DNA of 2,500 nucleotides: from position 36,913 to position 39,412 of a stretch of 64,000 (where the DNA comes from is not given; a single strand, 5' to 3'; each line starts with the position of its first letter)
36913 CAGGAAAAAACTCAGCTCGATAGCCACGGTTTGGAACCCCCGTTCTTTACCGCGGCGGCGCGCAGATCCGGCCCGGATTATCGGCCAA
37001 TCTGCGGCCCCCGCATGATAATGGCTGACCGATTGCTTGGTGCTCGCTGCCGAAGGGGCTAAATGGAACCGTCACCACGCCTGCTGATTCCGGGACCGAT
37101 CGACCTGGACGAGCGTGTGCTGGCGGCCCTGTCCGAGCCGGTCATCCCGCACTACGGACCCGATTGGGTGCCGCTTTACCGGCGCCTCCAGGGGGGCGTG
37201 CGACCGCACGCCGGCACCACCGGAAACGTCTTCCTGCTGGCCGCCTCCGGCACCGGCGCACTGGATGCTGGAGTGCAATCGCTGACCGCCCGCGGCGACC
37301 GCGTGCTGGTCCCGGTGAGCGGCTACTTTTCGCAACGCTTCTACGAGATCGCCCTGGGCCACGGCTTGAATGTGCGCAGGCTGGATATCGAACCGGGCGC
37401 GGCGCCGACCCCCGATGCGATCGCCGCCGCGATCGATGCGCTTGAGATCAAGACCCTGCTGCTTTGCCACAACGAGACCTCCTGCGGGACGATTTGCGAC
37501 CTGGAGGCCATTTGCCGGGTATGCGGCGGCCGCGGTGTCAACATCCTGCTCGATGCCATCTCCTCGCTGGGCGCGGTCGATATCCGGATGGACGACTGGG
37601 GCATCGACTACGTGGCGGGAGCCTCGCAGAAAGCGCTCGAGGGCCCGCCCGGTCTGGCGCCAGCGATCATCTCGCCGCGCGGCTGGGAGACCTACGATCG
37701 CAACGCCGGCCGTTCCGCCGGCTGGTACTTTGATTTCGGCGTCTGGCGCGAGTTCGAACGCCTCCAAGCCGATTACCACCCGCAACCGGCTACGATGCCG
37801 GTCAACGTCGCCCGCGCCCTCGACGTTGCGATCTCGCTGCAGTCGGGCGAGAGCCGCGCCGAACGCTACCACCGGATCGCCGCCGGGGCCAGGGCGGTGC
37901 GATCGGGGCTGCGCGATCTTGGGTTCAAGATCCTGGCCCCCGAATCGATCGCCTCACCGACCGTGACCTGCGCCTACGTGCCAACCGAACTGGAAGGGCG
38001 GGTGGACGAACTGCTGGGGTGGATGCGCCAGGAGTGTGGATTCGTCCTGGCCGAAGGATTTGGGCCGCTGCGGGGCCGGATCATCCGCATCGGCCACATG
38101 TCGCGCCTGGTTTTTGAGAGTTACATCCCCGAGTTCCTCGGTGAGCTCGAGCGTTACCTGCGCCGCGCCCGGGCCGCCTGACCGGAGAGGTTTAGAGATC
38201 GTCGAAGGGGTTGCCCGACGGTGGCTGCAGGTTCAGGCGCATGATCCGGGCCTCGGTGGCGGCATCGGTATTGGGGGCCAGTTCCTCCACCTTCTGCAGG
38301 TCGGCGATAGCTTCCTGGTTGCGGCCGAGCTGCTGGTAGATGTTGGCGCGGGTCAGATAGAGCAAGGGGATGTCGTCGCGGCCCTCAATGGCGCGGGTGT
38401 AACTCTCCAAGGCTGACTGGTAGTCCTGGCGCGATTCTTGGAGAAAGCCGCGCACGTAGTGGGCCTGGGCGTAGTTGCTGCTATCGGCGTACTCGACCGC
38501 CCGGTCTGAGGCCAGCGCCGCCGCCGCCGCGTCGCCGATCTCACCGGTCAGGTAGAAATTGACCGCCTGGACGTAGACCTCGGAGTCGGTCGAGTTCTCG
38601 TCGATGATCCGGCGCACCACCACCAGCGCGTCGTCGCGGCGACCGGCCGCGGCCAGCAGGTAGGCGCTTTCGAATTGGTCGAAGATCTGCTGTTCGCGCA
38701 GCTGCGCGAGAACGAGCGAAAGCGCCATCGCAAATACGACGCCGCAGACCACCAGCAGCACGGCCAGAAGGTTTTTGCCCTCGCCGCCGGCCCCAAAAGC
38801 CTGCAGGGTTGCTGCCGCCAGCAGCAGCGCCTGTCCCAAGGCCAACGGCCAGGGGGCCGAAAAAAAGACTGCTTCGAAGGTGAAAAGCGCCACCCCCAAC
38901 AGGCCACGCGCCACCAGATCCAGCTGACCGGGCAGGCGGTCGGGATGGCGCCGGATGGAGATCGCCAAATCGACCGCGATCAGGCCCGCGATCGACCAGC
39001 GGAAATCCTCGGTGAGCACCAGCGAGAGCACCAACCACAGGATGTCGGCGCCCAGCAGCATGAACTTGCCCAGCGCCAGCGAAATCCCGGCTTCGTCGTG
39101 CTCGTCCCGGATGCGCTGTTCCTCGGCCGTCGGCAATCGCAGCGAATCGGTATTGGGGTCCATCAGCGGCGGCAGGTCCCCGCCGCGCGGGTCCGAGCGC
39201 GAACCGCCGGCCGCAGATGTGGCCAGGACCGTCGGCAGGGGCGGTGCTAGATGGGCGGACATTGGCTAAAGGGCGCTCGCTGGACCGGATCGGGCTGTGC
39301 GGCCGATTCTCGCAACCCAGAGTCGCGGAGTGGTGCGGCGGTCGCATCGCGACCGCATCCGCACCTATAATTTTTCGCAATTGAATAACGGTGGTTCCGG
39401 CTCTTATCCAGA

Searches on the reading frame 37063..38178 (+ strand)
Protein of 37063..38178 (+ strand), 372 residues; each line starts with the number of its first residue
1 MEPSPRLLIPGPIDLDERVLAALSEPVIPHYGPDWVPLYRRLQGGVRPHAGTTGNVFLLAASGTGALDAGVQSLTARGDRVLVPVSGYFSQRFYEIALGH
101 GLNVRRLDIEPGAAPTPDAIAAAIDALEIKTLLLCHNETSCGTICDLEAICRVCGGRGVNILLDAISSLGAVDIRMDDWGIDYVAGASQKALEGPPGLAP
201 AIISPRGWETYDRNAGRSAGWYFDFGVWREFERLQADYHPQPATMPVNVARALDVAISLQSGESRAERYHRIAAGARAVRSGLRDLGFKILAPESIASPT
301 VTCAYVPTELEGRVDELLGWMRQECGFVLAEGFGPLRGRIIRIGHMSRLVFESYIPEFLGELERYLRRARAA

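Call 12: search_protein_families(library=pfam, proteins=[window:37063-38178:+])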
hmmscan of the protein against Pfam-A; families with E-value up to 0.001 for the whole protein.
window:37063-38178:+ (372 aa): 3 families
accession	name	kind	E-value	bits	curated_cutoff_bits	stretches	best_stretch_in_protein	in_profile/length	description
PF00266.25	Aminotran_5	-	5.7e-13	49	21.5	1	63-203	70-213/371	Aminotransferase class-V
PF01041.23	DegT_DnrJ_EryC1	-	9.1e-07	28.8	19.8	1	61-171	46-152/360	DegT/DnrJ/EryC1/StrS aminotransferase family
PF00155.27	Aminotran_1_2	-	0.00065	19.4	19.7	0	57-165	68-186/361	Aminotransferase class I and II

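Call 13: search_protein_families(library=ncbifam, proteins=[window:37063-38178:+])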
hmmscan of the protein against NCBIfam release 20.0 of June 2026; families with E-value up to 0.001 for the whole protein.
window:37063-38178:+ (372 aa): 16 families
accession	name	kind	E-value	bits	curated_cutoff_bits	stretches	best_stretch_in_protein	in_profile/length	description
NF046070.1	PyrdoxPyrvTramin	equivalog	1.6e-48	165.4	600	1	7-350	8-348/369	pyridoxamine--pyruvate transaminase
NF045640.1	AspGlyoxATaseBhcA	equivalog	3.3e-45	154.7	650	1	6-349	6-348/395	L-aspartate--glyoxylate aminotransferase BhcA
TIGR03301.1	PhnW-AepZ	equivalog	1.8e-44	152.6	360.8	1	7-347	2-337/355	2-aminoethylphosphonate aminotransferase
NF010006.0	PRK13479.1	equivalog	1.3e-32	113.4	296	1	55-332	57-329/369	2-aminoethylphosphonate--pyruvate transaminase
TIGR02326.1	transamin_PhnW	equivalog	1.4e-30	106.6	400.8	1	56-332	56-328/363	2-aminoethylphosphonate--pyruvate transaminase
TIGR04343.1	egtE_PLP_lyase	equivalog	3.4e-10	39.3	400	1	51-288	68-281/370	ergothioneine biosynthesis PLP-dependent enzyme EgtE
TIGR01977.1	am_tr_V_EF2568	hypoth_equivalog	2.6e-09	36.6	377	1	101-203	111-212/376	cysteine desulfurase family protein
NF005758.0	PRK07582.1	equivalog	2.1e-06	26.8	440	1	56-194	72-202/372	cystathionine gamma-lyase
NF006810.0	PRK09331.1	subfamily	4.5e-06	25.7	301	1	71-193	97-225/397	Sep-tRNA:Cys-tRNA synthetase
TIGR02539.1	SepCysS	equivalog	4.7e-06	25.9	365.25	1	71-192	83-210/370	O-phospho-L-seryl-tRNA:Cys-tRNA synthase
TIGR03402.1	FeS_nifS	equivalog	8e-06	24.9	530.75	1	100-198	109-205/379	cysteine desulfurase NifS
NF040779.1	Sec_lyase_SclA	exception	5.4e-05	22.2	525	1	61-200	68-208/378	selenocysteine lyase SclA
TIGR01366.1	serC_3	equivalog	8.1e-05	22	401.65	1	109-212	115-207/361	phosphoserine transaminase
NF010611.0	PRK14012.1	equivalog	0.00017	20.6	548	1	101-199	120-216/406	IscS subfamily cysteine desulfurase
NF005732.0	PRK07550.1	equivalog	0.00025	20.2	366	1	65-164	104-205/389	aminotransferase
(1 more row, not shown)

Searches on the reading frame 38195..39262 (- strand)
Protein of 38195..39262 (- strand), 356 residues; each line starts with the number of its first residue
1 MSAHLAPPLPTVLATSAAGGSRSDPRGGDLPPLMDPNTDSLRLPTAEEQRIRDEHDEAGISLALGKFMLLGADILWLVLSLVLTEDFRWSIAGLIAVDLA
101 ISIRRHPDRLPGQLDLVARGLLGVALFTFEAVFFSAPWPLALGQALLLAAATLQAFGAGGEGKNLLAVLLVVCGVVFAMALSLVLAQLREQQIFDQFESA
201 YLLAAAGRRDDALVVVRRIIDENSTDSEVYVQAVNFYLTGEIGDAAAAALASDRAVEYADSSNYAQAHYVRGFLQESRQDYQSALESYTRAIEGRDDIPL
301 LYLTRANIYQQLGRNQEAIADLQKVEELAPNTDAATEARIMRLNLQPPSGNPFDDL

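Call 12: search_protein_families(library=pfam, proteins=[window:38195-39262:-])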
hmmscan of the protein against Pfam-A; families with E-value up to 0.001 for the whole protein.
window:38195-39262:- (356 aa): 9 families
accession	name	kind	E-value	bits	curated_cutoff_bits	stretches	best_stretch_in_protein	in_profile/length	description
PF00515.34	TPR_1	-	2.3e-12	46.6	27.8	2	301-331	3-33/34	Tetratricopeptide repeat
PF07719.23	TPR_2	-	1.4e-10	40.9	27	1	300-331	2-33/34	Tetratricopeptide repeat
PF13424.12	TPR_12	-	2.9e-09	37.4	30.1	1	262-329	7-75/77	Tetratricopeptide repeat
PF13181.12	TPR_8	-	5.7e-09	35.9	25.7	1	301-331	3-33/34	Tetratricopeptide repeat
PF13371.12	TPR_9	-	9.1e-06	26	35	1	277-341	7-71/73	Tetratricopeptide repeat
PF13414.12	TPR_11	-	3.5e-05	23.8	26.8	0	278-313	7-42/42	TPR repeat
PF13431.12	TPR_17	-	0.00011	22.7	24.4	0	288-320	2-34/34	Tetratricopeptide repeat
PF13428.12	TPR_14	-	0.00014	22.7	23.5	0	301-338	3-40/44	Tetratricopeptide repeat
PF13374.12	TPR_10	-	0.00024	21.4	27.5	0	306-325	9-28/42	Tetratricopeptide repeat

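Call 13: search_protein_families(library=ncbifam, proteins=[window:38195-39262:-])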
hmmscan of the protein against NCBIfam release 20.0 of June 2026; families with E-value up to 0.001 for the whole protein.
window:38195-39262:- (356 aa): 5 families
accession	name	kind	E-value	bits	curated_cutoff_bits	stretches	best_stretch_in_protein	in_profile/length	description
TIGR02795.1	tol_pal_ybgF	equivalog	6.9e-08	33.1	90.1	1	255-339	29-116/119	tol-pal system protein YbgF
NF040959.1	MamA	equivalog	4e-07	29.7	200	1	202-332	46-172/204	magnetosome protein MamA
TIGR02917.1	PEP_TPR_lipo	equivalog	1.1e-05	23.6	312.2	1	202-336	202-332/899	XrtA/PEP-CTERM system TPR-repeat protein PrsT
TIGR02552.1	LcrH_SycD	equivalog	3.2e-05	23.7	104.8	1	228-335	20-122/136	SycD/LcrH family type III secretion system chaperone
NF007302.0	PRK09782.1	equivalog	4.4e-05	21.6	1223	1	186-343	505-656/990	phage receptor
